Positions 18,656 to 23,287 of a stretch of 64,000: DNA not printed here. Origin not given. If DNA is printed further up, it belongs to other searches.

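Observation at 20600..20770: Internal MYXO-CTERM-like sorting tail, then a new lipoprotein signal, inside one 1443-codon ORF one base from a stop codon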

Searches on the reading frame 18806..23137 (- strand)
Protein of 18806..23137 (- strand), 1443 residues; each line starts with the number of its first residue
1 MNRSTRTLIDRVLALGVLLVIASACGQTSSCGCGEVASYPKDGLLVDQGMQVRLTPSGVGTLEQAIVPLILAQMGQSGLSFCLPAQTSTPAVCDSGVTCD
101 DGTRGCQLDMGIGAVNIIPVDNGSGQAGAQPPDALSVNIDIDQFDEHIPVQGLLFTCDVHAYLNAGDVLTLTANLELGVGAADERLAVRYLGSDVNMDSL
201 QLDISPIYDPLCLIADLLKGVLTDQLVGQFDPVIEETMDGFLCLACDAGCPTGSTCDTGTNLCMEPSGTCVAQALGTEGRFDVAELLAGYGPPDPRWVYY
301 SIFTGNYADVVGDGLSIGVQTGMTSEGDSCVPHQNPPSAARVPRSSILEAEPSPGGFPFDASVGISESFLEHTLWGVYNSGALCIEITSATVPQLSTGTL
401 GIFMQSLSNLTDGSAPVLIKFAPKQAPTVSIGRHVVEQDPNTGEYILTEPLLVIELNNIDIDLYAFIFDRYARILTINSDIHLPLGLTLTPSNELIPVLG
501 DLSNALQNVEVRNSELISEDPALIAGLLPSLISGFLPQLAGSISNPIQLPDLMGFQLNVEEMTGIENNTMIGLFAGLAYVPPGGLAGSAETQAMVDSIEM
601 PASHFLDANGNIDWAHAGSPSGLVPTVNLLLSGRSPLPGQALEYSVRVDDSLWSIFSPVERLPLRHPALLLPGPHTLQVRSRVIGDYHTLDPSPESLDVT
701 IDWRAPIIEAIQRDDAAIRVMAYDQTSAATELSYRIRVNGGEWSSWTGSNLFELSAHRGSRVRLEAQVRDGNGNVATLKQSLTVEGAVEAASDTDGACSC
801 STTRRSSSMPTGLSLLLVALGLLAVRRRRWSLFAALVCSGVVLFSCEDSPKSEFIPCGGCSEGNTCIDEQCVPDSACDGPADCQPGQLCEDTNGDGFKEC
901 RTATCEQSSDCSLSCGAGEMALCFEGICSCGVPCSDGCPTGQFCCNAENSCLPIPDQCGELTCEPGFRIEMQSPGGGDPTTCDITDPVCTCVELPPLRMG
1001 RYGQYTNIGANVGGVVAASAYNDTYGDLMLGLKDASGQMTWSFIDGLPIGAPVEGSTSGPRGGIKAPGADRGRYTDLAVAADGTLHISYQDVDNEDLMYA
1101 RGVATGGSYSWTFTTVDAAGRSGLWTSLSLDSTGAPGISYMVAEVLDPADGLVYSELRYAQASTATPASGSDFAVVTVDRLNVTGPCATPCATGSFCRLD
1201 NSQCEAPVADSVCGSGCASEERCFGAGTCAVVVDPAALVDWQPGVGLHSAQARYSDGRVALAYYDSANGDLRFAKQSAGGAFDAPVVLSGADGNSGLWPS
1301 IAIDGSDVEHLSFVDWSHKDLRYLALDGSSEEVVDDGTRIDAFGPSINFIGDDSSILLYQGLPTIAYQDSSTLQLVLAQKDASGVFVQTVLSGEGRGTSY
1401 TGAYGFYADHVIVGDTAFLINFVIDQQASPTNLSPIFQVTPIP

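Call 3: search_protein_families(library=ncbifam, proteins=[window:18806-23137:-], max_evalue=1)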
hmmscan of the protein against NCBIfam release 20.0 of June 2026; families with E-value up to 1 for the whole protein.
window:18806-23137:- (1443 aa): 2 families
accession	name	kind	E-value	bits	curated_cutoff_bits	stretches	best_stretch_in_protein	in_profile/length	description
TIGR03901.2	MYXO-CTERM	domain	2.8e-05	24.4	20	1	795-829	1-33/34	MYXO-CTERM sorting domain-containing protein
NF045638.1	Mrt_dep_phytase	exception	0.011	14.4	440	1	769-829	375-430/430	myxosortase-dependent phytase-like phosphatase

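Call 4: search_protein_families(library=pfam, proteins=[window:18806-23137:-], max_evalue=1)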
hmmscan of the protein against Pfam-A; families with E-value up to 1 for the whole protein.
window:18806-23137:- (1443 aa): 0 families

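Call 5: find_homologous_proteins(query=window:18806-23137:-, max_evalue=0.001)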
Query window:18806-23137:- (1443 aa): 13 proteins with E <= 0.001 among 8000 candidates.
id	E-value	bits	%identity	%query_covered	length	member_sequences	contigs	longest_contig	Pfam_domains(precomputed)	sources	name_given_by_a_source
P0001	0.0e+0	2710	100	82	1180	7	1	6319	-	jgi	-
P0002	4.9e-173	596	30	97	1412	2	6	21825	-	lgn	-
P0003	6.0e-141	489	28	99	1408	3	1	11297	-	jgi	jgi:hypothetical protein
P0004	3.8e-115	404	28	98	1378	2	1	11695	-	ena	-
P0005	2.8e-103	365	28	54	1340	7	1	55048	-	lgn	-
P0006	2.1e-94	335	30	42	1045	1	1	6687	-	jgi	-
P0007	1.1e-84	303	28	54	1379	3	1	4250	-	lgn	-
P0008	7.4e-82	294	28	54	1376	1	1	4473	-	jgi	-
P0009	3.5e-74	268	30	40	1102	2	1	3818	-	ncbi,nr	ncbi:MAG TPA: hypothetical protein PK156_43850, partial [Polyangium sp.]|nr:hypothetical protein [Po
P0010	6.9e-59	217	25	54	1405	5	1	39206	-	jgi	-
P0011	8.3e-52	194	27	55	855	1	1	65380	-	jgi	jgi:hypothetical protein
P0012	1.7e-49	186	28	54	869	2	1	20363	-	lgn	-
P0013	2.1e-46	176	29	43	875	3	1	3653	-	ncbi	-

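Call 10: search_protein_families(library=ncbifam, alignment_id=A1, max_evalue=0.01)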
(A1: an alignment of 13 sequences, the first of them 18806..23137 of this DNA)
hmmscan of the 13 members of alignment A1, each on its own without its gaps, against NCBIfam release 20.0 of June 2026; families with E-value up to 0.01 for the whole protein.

A. member 1, window:18806-23137:- (1443 aa): 1 family
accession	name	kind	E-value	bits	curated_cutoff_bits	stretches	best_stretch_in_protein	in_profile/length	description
TIGR03901.2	MYXO-CTERM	domain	2.8e-05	24.4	20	1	795-829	1-33/34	MYXO-CTERM sorting domain-containing protein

B. families by the number of members that match (of 13 scanned): 2 families
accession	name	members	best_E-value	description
TIGR03901.2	MYXO-CTERM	7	2.6e-07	MYXO-CTERM sorting domain-containing protein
NF058595.1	invert_tail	1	0.0017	lipo-invert putative C-terminal anchoring domain-containing protein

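Call 11: find_encoding_contigs(protein=P0011, flank=8000, max_places=3)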
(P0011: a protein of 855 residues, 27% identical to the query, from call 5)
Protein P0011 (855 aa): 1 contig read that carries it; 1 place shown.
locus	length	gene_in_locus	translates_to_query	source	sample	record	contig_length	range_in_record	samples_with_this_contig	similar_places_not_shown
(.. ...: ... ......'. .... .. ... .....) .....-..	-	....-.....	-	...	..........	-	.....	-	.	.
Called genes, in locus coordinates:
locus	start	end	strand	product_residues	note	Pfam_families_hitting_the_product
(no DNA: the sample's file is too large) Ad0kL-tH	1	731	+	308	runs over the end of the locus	PF00698:Acyl_transf_1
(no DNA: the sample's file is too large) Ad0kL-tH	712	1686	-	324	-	PF00072:Response_reg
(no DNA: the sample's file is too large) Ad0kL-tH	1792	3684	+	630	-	PF00989:PAS, PF08448:PAS_4, PF13426:PAS_9 (weak), PF00512:HisKA, PF02518:HATPase_c, PF00072:Response_reg, PF01627:Hpt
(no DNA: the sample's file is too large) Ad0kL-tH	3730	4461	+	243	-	PF00106:adh_short, PF01370:Epimerase (weak), PF08659:KR, PF13561:adh_short_C2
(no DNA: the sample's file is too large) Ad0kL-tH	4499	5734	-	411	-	PF06689:zf-C4_ClpX, PF00493:MCM, PF01078:Mg_chelatase (faint), PF07724:AAA_2, PF00004:AAA, PF07728:AAA_5 (faint), PF10431:ClpB_D2-small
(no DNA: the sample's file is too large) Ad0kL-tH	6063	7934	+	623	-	-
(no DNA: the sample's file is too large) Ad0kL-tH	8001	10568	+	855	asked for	-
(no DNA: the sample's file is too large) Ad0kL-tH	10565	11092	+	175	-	-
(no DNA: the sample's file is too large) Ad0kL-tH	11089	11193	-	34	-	-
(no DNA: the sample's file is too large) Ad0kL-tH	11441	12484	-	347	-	PF00753:Lactamase_B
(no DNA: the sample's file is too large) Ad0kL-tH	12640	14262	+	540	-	-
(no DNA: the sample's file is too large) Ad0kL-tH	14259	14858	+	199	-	-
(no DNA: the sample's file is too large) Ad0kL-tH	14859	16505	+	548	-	PF13205:Big_5 (faint), PF00932:LTD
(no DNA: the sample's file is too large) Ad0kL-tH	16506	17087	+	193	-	PF01300:Sua5_yciO_yrdC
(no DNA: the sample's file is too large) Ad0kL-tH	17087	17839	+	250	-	PF00899:ThiF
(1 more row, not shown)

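Call 12: find_encoding_contigs(protein=P0012, flank=8000, max_places=3)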
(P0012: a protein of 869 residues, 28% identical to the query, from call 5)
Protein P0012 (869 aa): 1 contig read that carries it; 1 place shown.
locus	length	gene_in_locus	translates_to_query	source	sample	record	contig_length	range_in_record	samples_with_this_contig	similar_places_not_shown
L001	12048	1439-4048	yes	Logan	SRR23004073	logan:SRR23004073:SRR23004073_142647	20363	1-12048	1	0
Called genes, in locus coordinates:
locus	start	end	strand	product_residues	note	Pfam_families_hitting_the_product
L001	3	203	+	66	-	?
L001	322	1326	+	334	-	-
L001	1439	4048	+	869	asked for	-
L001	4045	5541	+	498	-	-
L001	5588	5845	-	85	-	-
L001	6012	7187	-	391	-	-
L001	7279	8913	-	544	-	-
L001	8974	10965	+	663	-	PF03734:YkuD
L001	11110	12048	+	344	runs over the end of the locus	PF07719:TPR_2 (faint), PF13174:TPR_6 (faint), PF13181:TPR_8 (faint), PF13432:TPR_16, PF00515:TPR_1 (weak), PF13414:TPR_11 (weak), PF14559:TPR_19 (weak), PF13432:TPR_16 (weak), +7 more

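Call 13: find_encoding_contigs(protein=P0013, flank=5000, max_places=3)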
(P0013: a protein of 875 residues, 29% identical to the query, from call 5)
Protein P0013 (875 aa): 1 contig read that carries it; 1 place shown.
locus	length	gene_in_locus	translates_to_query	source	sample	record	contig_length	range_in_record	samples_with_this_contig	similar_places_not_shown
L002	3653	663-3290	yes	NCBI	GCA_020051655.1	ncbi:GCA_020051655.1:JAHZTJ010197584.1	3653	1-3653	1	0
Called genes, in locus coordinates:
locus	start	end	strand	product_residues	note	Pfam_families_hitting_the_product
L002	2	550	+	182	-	?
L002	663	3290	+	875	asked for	-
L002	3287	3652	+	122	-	?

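Call 25: list_cluster_members(proteins=[P0001])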
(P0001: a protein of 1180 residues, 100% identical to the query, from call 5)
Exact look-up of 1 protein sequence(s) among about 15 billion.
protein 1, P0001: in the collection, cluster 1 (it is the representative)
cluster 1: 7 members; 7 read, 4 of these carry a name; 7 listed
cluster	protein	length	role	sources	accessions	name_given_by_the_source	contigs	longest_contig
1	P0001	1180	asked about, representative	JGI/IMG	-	-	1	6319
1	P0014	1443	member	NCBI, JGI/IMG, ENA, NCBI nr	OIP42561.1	MAG: hypothetical protein AUK47_04180 [Deltaproteobacteria bacterium CG2_30_63_29]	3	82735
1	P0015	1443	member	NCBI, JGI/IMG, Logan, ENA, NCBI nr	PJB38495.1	MAG: hypothetical protein CO108_18825 [Deltaproteobacteria bacterium ...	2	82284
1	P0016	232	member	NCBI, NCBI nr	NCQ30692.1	MAG: hypothetical protein GW802_25305 [Armatimonadetes bacterium] | hypothetical protein [Armatimonadota bacterium]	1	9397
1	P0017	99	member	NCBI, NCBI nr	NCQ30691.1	MAG: hypothetical protein GW802_25300, partial [Armatimonadetes bacterium] | hypothetical protein [Armatimonadota bacterium]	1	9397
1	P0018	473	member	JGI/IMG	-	-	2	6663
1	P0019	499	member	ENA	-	-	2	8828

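Call 46: find_related_loci(query=A5, collection=genome_contigs, flank=10000)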
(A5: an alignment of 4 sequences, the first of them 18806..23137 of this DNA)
Query A5 (1443 aa) in genome_contigs; peptide patterns used: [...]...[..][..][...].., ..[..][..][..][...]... (x = any residue, [..] = any of these).
73 stretches matched a pattern; 6 encode a relative of the query (tblastn E <= 1e-3); 6 distinct loci.
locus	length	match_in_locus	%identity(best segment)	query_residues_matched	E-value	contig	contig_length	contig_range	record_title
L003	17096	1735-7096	49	1-1435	0e+0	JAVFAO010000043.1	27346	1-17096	MAG: Myxococcota bacterium isolate BF4_93 NODE_5120_length_27346_cov_4.504096_Biofilm4, whole genome shotgun sequence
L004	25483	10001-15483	31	26-1430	3e-177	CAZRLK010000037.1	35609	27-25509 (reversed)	MAG TPA_asm: uncultured Bradymonadales bacterium isolate binchicken_co207_278 genome assembly, contig: NODE_811_length_3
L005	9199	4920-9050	30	19-1438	1e-161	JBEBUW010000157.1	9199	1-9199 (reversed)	MAG: Lujinxingia vulgaris isolate T2.bin.228 NODE_28017_length_9199_cov_11.313758, whole genome shotgun sequence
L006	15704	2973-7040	30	51-1425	4e-122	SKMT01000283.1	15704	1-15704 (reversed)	MAG: Myxococcales bacterium isolate CSSed162cmA_256 CSSed16-2cmA-9755, whole genome shotgun sequence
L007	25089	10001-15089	32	49-1430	2e-71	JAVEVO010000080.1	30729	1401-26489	MAG: Myxococcota bacterium isolate BF4_123 NODE_4296_length_30729_cov_5.906934_Biofilm4, whole genome shotgun sequence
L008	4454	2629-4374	30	11-580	2e-69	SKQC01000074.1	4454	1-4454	MAG: Myxococcales bacterium isolate CSSed162cmA_402 CSSed16-2cmA-106056, whole genome shotgun sequence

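Call 80: find_encoding_contigs(protein=P0009, flank=3000, max_places=2)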
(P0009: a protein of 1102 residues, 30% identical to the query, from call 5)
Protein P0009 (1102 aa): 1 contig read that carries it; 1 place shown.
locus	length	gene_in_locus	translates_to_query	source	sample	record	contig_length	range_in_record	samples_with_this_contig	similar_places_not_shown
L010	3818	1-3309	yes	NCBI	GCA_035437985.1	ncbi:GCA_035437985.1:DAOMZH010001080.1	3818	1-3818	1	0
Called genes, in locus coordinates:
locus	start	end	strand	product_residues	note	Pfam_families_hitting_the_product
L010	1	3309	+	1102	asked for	?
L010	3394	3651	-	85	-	-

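Call 81: find_encoding_contigs(protein=P0007, flank=3000, max_places=2)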
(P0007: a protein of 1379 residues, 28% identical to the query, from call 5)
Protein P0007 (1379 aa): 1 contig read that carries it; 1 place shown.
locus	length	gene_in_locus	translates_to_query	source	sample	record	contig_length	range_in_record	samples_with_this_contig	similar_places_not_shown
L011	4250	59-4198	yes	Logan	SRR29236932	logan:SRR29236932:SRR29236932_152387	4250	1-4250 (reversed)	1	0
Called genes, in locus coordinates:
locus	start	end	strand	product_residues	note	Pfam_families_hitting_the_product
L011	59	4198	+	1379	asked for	-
